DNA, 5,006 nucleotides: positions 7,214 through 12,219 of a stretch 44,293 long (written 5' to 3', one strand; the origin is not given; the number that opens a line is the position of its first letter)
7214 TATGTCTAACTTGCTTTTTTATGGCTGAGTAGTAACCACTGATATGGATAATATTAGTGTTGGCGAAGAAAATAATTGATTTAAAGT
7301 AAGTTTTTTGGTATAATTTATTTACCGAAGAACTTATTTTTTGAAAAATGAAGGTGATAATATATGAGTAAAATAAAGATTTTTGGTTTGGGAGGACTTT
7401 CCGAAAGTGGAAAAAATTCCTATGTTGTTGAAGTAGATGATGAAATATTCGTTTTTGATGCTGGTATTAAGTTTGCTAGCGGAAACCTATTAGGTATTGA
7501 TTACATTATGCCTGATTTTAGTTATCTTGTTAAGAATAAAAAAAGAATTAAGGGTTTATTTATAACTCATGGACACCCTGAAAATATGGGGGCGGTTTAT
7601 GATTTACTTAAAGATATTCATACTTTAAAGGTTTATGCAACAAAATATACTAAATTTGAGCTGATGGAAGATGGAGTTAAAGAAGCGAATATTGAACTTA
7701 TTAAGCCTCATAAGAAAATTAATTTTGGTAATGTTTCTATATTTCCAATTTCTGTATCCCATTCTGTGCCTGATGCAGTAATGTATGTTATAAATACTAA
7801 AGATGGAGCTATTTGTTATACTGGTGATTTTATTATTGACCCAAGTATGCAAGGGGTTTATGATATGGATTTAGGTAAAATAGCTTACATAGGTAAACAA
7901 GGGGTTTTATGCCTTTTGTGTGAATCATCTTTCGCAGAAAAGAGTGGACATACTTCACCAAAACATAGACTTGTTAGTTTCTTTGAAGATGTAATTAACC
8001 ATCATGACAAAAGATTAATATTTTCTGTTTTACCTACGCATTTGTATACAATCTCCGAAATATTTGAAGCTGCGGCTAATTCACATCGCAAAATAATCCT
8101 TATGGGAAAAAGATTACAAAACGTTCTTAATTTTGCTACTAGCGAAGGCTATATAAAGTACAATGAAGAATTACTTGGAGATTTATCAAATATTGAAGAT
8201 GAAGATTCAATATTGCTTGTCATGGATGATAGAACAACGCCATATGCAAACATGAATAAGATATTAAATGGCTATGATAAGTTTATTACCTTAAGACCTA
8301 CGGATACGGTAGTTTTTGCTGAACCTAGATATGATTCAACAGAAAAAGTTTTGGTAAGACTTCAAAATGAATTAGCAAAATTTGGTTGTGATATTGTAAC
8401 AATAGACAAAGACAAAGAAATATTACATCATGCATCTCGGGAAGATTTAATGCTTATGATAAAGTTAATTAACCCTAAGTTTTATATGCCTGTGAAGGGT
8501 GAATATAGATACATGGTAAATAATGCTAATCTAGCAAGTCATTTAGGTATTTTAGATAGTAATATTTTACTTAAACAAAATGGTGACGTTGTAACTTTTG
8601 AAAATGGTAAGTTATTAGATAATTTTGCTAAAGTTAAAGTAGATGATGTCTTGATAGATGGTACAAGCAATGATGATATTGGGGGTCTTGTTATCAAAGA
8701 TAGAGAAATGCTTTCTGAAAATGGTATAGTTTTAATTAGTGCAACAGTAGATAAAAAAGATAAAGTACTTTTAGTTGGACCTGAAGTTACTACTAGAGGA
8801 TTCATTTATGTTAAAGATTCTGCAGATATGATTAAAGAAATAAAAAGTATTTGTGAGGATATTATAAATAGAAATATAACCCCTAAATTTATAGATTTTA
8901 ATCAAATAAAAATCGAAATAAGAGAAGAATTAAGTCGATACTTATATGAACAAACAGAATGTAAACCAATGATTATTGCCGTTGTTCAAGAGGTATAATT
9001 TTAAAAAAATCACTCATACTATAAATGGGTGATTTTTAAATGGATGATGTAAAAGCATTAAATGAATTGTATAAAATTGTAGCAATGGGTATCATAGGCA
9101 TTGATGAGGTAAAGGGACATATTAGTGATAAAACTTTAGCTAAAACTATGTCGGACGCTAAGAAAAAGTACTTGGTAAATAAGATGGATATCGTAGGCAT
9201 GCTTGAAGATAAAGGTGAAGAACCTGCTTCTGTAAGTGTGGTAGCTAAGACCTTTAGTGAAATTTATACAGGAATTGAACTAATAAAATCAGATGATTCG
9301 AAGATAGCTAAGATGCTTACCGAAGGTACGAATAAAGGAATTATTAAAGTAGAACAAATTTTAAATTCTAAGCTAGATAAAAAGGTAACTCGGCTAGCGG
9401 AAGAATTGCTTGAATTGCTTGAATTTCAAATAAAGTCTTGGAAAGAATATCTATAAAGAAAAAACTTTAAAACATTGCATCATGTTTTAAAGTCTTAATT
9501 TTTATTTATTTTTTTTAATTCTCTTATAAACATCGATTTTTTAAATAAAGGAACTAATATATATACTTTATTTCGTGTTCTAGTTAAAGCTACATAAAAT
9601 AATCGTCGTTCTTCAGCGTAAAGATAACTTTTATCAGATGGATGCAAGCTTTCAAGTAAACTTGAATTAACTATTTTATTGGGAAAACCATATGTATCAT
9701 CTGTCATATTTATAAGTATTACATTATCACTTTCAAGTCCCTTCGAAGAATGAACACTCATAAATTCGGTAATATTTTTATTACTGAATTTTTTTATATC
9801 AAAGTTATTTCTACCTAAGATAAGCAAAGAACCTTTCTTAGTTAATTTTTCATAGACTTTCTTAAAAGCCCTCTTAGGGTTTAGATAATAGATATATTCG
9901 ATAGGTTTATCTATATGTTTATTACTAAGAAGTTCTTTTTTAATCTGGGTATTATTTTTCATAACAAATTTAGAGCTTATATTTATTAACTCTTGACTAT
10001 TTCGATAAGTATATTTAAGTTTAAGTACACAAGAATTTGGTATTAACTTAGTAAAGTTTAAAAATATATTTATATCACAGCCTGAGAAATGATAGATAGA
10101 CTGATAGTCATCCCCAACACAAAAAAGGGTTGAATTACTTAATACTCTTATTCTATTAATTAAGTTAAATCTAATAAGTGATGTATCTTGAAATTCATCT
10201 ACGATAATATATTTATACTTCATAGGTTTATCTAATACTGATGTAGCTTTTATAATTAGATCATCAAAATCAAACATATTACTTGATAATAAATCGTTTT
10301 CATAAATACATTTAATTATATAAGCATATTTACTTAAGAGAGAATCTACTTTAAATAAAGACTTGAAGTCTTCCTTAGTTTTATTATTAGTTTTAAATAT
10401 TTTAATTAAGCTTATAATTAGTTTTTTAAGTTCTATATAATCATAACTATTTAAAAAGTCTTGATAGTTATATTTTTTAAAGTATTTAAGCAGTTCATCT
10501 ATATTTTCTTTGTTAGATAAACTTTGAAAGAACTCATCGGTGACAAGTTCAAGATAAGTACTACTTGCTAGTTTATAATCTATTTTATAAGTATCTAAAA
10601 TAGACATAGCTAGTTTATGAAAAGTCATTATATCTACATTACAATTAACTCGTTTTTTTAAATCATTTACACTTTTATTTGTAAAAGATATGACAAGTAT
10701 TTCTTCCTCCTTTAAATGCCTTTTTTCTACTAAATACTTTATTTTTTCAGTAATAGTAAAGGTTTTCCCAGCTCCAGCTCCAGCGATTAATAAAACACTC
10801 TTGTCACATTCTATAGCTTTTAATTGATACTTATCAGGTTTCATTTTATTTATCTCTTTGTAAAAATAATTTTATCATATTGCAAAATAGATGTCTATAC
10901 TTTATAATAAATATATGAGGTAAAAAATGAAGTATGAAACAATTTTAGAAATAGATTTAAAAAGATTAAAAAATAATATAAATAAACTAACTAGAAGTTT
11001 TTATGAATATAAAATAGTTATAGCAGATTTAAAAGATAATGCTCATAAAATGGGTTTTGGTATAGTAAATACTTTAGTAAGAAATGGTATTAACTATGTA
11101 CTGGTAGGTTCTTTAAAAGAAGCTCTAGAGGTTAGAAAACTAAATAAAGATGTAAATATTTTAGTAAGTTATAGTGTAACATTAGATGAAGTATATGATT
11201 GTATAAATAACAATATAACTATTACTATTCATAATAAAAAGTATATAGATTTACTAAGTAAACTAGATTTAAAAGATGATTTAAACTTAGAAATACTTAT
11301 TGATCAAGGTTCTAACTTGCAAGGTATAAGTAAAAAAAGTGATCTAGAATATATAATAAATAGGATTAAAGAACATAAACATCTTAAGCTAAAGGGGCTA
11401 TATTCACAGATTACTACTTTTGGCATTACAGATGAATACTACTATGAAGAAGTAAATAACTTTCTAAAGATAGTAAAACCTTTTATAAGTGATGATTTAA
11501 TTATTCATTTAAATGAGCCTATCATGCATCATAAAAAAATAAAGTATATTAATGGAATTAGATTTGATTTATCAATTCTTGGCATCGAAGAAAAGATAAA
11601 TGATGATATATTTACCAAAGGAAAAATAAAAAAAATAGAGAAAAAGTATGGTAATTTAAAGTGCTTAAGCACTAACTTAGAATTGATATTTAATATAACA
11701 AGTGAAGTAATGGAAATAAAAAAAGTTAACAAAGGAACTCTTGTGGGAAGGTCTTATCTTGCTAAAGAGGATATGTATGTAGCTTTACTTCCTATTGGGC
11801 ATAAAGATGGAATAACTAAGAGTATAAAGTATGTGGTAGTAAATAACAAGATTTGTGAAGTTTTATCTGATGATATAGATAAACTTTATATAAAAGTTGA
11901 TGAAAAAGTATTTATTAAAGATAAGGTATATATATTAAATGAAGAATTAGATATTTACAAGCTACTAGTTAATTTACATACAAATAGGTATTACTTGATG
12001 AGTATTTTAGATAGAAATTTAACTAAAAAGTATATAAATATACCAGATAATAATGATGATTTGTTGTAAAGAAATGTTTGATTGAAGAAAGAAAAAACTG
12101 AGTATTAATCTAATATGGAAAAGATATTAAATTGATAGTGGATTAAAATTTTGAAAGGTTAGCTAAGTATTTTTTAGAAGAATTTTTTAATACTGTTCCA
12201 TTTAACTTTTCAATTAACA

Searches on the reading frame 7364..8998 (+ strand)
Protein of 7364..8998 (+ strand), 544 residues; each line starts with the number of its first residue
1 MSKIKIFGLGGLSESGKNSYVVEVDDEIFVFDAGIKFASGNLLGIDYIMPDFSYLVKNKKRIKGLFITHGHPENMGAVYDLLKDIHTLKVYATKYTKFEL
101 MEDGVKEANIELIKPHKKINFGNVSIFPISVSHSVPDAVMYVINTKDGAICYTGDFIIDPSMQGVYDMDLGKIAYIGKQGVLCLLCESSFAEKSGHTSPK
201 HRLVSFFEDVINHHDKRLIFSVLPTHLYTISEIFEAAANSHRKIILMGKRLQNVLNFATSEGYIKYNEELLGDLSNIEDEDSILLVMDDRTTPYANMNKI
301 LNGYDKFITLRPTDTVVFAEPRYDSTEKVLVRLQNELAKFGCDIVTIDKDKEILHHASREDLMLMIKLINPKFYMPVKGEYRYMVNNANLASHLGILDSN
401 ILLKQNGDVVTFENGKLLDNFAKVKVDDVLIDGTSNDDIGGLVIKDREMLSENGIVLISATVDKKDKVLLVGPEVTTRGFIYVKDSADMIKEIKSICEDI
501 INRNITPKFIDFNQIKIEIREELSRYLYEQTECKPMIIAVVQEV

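Call 62: search_protein_families(library=pfam, proteins=[window:7364-8998:+], max_evalue=0.00001)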
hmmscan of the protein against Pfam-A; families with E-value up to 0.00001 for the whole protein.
window:7364-8998:+ (544 aa): 4 families
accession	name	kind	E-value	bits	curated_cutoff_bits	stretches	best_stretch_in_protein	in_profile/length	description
PF17770.6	RNase_J_C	-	4.5e-26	92.2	23.8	1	443-544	1-102/102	Ribonuclease J C-terminal domain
PF22505.1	RNase_J_b_CASP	-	1.2e-13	51.4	27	1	216-319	2-108/126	Ribonuclease J, beta-CASP domain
PF00753.33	Lactamase_B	-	3.7e-07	30.7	22.7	1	16-157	5-151/196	Metallo-beta-lactamase superfamily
PF12706.13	Lactamase_B_2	-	5.9e-06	26.5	27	0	56-157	25-144/200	Beta-lactamase superfamily domain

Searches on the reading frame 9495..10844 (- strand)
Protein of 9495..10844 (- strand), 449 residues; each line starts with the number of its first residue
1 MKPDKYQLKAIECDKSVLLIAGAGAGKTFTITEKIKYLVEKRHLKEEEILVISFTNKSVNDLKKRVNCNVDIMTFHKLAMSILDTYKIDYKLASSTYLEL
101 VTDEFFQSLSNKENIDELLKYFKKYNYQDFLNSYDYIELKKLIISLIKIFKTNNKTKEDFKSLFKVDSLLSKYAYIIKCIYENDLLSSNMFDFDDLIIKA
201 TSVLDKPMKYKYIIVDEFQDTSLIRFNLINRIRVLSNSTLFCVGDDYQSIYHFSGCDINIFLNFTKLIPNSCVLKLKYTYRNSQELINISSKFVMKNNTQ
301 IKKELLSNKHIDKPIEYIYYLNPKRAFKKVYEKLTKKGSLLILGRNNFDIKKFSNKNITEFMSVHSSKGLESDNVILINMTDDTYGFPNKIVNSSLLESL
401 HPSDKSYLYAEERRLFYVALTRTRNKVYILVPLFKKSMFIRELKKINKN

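Call 3: search_protein_families(library=pfam, proteins=[window:9495-10844:-], max_evalue=0.1)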
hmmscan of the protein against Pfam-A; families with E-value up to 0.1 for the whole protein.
window:9495-10844:- (449 aa): 9 families
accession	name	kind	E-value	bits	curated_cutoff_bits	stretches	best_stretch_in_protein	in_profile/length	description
PF00580.27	UvrD-helicase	-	1.4e-46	159.8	23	1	6-267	4-269/271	UvrD/REP helicase N-terminal domain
PF13245.12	AAA_19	-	4.9e-23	82.2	25.1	1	14-253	11-133/134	AAA domain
PF13361.12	UvrD_C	-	2.2e-14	54.1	25.6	1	353-429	281-345/350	UvrD-like helicase C-terminal domain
PF01443.25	Viral_helicase1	-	3.2e-11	43.9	21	1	206-430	56-227/228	Viral superfamily 1 RNA helicase core domain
PF13538.12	UvrD_C_2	-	1.3e-09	38.2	27.4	2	405-429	27-51/52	UvrD-like helicase C-terminal domain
PF13086.12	AAA_11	-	0.0003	21.1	27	1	13-124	16-119/257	AAA domain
PF13604.12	AAA_30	-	0.0019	18.4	27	1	16-89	20-82/191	AAA domain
PF13401.12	AAA_22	-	0.013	16.3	27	0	15-57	6-44/130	AAA domain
PF04851.21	ResIII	-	0.032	14.6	22.5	1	12-63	21-70/164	Type III restriction enzyme, res subunit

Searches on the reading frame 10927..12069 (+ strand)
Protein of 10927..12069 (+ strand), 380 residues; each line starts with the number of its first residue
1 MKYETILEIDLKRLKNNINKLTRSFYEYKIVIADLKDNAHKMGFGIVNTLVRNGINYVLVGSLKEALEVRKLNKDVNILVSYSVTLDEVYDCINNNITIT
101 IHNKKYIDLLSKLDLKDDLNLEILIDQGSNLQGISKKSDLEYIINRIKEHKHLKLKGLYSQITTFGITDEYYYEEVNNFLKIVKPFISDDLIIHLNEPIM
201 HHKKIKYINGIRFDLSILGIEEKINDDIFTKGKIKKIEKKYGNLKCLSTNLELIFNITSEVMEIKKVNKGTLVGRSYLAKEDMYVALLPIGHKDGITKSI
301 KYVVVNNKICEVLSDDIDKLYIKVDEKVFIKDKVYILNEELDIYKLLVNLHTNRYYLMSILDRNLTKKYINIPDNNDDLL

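Call 3: search_protein_families(library=pfam, proteins=[window:10927-12069:+], max_evalue=0.1)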
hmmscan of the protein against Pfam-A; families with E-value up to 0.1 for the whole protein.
window:10927-12069:+ (380 aa): 3 families
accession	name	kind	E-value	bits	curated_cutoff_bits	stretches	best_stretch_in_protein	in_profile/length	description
PF01168.26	Ala_racemase_N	-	5.4e-20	72.5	24.1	1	9-186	1-181/220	Alanine racemase, N-terminal domain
PF00842.27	Ala_racemase_C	-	2.6e-11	43.6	25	1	255-369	2-127/127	Alanine racemase, C-terminal domain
PF03807.23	F420_oxidored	-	0.086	13.9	21.6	0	41-126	9-90/94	NADP oxidoreductase coenzyme F420-dependent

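Call 4: search_protein_families(library=ncbifam, proteins=[window:10927-12069:+], max_evalue=0.1)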
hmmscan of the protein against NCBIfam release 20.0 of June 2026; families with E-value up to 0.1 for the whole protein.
window:10927-12069:+ (380 aa): 4 families
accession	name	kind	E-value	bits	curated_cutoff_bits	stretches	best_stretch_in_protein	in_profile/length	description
TIGR00492.1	alr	equivalog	5.2e-30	104.6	168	1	5-370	3-368/369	alanine racemase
NF033131.1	vanT-G-Cterm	exception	2.4e-19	69.5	460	1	7-326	5-319/368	serine racemase VanT catalytic subunit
NF009879.0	PRK13340.1-4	subfamily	4.2e-09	35.7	434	1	5-125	42-163/406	alanine racemase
NF002970.2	PRK03646.1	exception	1.2e-05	24.6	600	1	7-151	7-149/356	catabolic alanine racemase DadX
